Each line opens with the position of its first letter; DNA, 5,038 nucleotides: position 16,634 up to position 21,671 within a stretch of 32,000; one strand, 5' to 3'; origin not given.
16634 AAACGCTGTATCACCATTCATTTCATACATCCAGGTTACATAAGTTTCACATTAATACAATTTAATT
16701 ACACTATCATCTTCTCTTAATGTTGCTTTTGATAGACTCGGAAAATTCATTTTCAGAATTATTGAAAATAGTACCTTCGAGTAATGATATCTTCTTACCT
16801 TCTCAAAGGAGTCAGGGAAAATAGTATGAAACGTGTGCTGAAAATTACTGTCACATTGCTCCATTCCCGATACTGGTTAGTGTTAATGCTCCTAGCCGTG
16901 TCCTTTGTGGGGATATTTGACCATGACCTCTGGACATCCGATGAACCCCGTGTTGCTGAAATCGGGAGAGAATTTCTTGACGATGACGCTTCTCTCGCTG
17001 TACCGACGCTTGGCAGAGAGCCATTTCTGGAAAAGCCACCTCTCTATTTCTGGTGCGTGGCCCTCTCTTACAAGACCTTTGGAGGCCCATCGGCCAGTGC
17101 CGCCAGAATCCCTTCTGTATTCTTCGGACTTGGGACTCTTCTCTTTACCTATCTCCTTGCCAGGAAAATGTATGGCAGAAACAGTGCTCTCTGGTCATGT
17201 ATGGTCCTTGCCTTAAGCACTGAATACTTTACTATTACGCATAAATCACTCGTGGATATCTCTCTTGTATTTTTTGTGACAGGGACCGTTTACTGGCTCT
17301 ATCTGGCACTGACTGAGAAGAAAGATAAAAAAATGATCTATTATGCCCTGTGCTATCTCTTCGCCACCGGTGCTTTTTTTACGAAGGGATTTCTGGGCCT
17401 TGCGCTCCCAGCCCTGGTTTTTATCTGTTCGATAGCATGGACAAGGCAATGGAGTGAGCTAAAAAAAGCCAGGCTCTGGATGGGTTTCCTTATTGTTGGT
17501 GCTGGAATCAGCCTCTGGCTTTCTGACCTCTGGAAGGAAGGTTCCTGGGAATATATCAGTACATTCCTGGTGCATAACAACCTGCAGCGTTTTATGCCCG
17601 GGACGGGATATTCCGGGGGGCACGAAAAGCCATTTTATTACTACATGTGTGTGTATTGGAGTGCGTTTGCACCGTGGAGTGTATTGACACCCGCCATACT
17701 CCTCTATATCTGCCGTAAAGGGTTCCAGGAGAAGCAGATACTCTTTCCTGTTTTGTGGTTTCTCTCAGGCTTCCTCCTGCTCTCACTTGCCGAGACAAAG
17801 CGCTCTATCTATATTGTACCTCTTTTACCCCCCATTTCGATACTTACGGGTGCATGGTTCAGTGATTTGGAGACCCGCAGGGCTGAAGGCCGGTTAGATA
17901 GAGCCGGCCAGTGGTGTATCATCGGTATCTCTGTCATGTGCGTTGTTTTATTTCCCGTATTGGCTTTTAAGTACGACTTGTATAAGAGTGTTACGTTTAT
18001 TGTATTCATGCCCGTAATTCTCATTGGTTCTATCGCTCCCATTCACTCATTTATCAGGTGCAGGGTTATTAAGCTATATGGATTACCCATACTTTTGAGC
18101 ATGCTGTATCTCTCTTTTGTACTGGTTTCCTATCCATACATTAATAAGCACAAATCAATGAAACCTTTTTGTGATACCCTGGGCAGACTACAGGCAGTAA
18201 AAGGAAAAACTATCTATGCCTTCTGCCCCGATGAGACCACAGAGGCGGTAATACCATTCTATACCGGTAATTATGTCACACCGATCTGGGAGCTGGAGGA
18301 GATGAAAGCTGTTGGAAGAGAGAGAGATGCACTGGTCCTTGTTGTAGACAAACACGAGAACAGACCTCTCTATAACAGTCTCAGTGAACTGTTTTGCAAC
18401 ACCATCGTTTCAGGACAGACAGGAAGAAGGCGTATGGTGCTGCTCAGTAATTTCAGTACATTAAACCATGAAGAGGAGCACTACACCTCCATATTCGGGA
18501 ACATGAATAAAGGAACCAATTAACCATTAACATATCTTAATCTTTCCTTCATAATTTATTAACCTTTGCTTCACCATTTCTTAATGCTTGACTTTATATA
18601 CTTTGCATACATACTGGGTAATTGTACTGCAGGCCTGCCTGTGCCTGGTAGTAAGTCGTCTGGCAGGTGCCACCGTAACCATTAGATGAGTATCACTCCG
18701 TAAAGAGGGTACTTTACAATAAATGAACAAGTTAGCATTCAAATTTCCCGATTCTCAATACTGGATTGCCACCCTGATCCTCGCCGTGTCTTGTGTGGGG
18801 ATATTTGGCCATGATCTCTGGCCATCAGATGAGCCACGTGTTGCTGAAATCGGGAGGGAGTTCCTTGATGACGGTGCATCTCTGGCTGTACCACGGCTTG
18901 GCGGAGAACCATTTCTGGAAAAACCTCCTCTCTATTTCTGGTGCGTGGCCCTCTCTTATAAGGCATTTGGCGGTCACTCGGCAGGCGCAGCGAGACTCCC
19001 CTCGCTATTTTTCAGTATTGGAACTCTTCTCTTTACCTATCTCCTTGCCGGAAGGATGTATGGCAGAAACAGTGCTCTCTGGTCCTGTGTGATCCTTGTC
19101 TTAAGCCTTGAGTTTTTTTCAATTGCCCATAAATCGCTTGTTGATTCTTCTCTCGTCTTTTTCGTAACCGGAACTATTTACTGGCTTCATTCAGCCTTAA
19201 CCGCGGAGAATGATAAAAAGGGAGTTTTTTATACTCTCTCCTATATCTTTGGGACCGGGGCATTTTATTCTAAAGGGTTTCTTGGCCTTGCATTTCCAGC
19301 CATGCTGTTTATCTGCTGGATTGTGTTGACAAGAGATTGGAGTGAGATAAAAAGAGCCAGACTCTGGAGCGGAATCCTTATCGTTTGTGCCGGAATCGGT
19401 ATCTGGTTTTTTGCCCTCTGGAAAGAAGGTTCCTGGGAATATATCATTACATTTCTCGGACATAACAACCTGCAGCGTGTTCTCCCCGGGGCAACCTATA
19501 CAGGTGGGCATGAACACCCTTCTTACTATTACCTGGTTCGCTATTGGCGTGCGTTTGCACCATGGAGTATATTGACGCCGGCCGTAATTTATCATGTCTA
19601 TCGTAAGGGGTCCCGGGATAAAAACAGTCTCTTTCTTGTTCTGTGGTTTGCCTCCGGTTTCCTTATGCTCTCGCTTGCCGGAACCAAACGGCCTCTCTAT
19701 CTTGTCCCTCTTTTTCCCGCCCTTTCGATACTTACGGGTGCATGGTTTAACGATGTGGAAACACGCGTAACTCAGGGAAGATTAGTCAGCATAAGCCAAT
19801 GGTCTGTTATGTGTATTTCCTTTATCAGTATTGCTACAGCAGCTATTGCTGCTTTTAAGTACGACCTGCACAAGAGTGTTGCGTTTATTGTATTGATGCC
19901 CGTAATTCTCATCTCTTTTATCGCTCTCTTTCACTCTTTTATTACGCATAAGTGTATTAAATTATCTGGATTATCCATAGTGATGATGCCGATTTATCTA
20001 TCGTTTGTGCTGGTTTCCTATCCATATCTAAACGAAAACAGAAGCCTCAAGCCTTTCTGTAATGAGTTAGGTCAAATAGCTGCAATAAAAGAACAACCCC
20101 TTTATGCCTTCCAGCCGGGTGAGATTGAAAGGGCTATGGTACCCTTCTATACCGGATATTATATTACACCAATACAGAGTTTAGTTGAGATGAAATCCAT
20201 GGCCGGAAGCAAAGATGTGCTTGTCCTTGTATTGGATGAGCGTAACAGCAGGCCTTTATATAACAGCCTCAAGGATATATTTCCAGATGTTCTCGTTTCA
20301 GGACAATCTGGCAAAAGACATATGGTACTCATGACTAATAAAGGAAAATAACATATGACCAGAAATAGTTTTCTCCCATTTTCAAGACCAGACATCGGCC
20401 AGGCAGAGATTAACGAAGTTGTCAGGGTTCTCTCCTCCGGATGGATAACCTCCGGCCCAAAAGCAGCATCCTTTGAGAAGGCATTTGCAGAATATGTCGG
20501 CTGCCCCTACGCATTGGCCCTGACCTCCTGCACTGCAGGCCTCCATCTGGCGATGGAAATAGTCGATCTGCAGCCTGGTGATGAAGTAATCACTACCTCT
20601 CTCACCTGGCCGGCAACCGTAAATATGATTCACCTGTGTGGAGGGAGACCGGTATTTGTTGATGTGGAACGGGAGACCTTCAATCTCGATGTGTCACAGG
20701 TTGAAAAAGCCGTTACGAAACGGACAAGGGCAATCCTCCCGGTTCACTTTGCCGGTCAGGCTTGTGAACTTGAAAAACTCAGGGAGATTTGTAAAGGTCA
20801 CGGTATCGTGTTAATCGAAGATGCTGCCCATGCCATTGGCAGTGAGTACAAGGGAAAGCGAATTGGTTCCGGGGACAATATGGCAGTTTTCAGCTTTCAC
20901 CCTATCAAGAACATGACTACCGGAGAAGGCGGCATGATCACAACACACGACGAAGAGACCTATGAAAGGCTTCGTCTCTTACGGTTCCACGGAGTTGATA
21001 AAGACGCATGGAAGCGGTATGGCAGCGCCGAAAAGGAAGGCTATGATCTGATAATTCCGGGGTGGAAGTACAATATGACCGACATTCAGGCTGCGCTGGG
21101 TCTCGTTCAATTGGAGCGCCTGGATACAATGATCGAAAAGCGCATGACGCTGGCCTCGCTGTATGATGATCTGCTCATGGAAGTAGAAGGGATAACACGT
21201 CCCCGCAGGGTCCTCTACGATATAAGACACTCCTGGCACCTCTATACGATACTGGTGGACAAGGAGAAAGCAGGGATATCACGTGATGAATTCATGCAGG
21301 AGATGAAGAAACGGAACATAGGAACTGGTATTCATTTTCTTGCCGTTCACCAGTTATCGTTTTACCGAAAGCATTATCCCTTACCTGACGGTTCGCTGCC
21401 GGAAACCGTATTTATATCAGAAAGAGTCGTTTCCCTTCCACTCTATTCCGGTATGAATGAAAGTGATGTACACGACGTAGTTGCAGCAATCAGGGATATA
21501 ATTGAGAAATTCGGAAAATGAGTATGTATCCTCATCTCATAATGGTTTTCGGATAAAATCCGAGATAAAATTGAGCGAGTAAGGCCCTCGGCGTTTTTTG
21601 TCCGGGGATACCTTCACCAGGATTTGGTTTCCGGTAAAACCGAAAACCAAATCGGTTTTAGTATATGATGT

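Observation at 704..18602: Seven copies of a phased four-hexamer promoter module link RND efflux, the two-component system and the Ara4N/GT-C genes into one putative regulon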

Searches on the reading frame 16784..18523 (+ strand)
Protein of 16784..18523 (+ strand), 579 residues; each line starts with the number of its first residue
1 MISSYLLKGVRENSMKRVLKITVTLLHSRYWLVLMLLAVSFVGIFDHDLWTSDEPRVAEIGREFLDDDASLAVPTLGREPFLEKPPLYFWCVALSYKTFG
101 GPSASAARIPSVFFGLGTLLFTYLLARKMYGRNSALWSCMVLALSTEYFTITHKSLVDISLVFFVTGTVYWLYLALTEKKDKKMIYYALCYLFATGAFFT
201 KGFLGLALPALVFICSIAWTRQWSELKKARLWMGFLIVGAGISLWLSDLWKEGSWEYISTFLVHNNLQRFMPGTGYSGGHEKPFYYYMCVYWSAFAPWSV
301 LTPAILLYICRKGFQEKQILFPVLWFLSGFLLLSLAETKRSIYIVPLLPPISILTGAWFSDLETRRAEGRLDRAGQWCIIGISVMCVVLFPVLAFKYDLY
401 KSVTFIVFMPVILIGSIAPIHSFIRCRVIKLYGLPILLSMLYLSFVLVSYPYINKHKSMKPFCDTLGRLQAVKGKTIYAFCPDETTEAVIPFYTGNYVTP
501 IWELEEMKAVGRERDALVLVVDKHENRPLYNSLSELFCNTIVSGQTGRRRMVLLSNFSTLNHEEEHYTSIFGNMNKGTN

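Call 5: search_protein_families(library=pfam, proteins=[window:16784-18523:+])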
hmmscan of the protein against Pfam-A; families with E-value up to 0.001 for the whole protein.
window:16784-18523:+ (579 aa): 2 families
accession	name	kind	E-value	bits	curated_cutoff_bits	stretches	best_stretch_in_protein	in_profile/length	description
PF13231.12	PMT_2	-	5.5e-18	66.1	26.1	1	84-244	2-156/160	Dolichyl-phosphate-mannose-protein mannosyltransferase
PF02366.24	PMT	-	7.4e-13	49.1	22.7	1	48-230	24-212/245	Dolichyl-phosphate-mannose-protein mannosyltransferase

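Call 17: search_protein_families(library=ncbifam, proteins=[window:16784-18523:+], max_evalue=0.00001)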
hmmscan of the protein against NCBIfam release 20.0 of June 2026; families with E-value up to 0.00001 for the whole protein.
window:16784-18523:+ (579 aa): 1 family
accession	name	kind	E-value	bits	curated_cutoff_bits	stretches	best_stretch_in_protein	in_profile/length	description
NF009784.2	PRK13279.1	equivalog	8.3e-42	143.5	567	1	31-435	9-412/539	lipid IV(A) 4-amino-4-deoxy-L-arabinosyltransferase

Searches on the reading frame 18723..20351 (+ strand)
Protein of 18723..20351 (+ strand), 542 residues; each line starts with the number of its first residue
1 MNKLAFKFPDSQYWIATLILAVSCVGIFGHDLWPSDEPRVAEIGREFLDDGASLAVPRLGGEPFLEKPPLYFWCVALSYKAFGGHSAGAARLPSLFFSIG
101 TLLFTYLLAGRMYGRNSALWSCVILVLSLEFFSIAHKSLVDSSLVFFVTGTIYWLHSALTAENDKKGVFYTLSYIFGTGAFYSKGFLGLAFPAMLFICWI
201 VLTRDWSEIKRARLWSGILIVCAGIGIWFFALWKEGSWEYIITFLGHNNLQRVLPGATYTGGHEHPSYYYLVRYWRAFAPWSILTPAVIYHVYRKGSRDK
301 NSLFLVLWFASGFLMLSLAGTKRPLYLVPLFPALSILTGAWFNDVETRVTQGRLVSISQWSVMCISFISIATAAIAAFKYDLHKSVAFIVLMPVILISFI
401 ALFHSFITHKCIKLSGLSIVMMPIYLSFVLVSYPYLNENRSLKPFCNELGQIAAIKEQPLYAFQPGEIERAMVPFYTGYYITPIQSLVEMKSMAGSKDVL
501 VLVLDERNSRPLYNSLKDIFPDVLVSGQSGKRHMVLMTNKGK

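Call 5: search_protein_families(library=pfam, proteins=[window:18723-20351:+])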
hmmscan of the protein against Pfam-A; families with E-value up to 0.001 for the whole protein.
window:18723-20351:+ (542 aa): 3 families
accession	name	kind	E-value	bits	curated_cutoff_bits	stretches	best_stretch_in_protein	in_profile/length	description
PF13231.12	PMT_2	-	7.3e-16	59.2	26.1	1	67-225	2-154/160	Dolichyl-phosphate-mannose-protein mannosyltransferase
PF02366.24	PMT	-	6.5e-12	46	22.7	1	52-230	46-233/245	Dolichyl-phosphate-mannose-protein mannosyltransferase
PF05545.16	FixQ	-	0.0006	20.1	29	0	13-48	11-46/49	Cbb3-type cytochrome oxidase component FixQ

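Call 17: search_protein_families(library=ncbifam, proteins=[window:18723-20351:+], max_evalue=0.00001)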
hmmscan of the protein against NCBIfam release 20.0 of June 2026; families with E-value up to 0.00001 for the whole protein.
window:18723-20351:+ (542 aa): 1 family
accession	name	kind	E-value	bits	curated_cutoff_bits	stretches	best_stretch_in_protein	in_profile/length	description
NF009784.2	PRK13279.1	equivalog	1.3e-38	132.9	567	1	18-404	13-393/539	lipid IV(A) 4-amino-4-deoxy-L-arabinosyltransferase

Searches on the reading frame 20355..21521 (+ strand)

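Call 5: search_protein_families(library=pfam, proteins=[window:20355-21521:+])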
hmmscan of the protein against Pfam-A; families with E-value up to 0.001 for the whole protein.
window:20355-21521:+ (388 aa): 5 families
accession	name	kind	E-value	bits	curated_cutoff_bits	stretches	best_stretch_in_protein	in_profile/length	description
PF01041.23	DegT_DnrJ_EryC1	-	3.4e-134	448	19.8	1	13-380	2-360/360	DegT/DnrJ/EryC1/StrS aminotransferase family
PF00155.27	Aminotran_1_2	-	3.5e-13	49.9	19.7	1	37-162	44-191/361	Aminotransferase class I and II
PF00266.25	Aminotran_5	-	0.00024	20.7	21.5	1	57-163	68-182/371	Aminotransferase class-V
PF01212.27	Beta_elim_lyase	-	0.00029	20.7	27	1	35-159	32-171/288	Beta-eliminating lyase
PF05889.19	SepSecS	-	0.00078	18.7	21.1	0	74-201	100-240/389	O-phosphoseryl-tRNA(Sec) selenium transferase, SepSecS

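Call 17: search_protein_families(library=ncbifam, proteins=[window:20355-21521:+], max_evalue=0.00001)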
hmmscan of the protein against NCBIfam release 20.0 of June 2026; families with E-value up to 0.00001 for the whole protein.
window:20355-21521:+ (388 aa): 20 families
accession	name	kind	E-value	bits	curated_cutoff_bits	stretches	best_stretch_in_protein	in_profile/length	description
NF008658.2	PRK11658.1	equivalog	6.9e-137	456.1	631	1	4-385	2-379/379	UDP-4-amino-4-deoxy-L-arabinose aminotransferase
TIGR03588.1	PseC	equivalog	5.2e-112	374.5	423.5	1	6-382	1-379/380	UDP-4-amino-4,6-dideoxy-N-acetyl-beta-L-altrosamine transaminase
NF008687.0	PRK11706.1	equivalog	2.1e-81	273.6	375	1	7-383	2-374/375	dTDP-4-amino-4,6-dideoxygalactose transaminase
TIGR04181.1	NHT_00031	hypoth_equivalog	2.9e-74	250.1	420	1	8-362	2-357/359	LegC family aminotransferase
TIGR02379.1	ECA_wecE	subfamily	2.7e-71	240.3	434.85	1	7-383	2-375/376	dTDP-4-amino-4,6-dideoxy-D-glucose transaminase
TIGR04427.1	PLP_DesI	equivalog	8.9e-63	212.7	650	1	22-383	38-383/390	dTDP-4-dehydro-6-deoxyglucose aminotransferase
NF011936.0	PRK15407.1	equivalog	3.6e-60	203.9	423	1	13-384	43-437/440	lipopolysaccharide biosynthesis protein RfbH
NF004770.0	PRK06108.1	subfamily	6e-12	45.1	422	1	56-157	102-210/396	pyridoxal phosphate-dependent aminotransferase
NF005817.0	PRK07683.1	equivalog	7.6e-11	41.3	575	1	62-156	101-200/387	aminotransferase A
NF004975.0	PRK06348.1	equivalog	4e-08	32.6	549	1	55-145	94-187/384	pyridoxal phosphate-dependent aminotransferase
NF006569.0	PRK09082.1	subfamily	4.5e-08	32.6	420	1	60-157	101-203/386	methionine aminotransferase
NF004621.0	PRK05957.1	equivalog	5.7e-08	31.9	498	1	70-159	108-202/389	pyridoxal phosphate-dependent aminotransferase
NF041364.1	GntC_guanitoxin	equivalog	9.4e-08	31.3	415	1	59-157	69-174/356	guanitoxin biosynthesis PLP-dependent (S)-gamma-hydroxy-L-arginine cyclodehydratase GntC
NF005816.0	PRK07682.1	equivalog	1e-07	30.9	620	1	61-159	101-205/390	aminotransferase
NF041091.1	asp_aminotase_Arch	equivalog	2.6e-07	29.8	550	1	72-156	108-199/376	aspartate aminotransferase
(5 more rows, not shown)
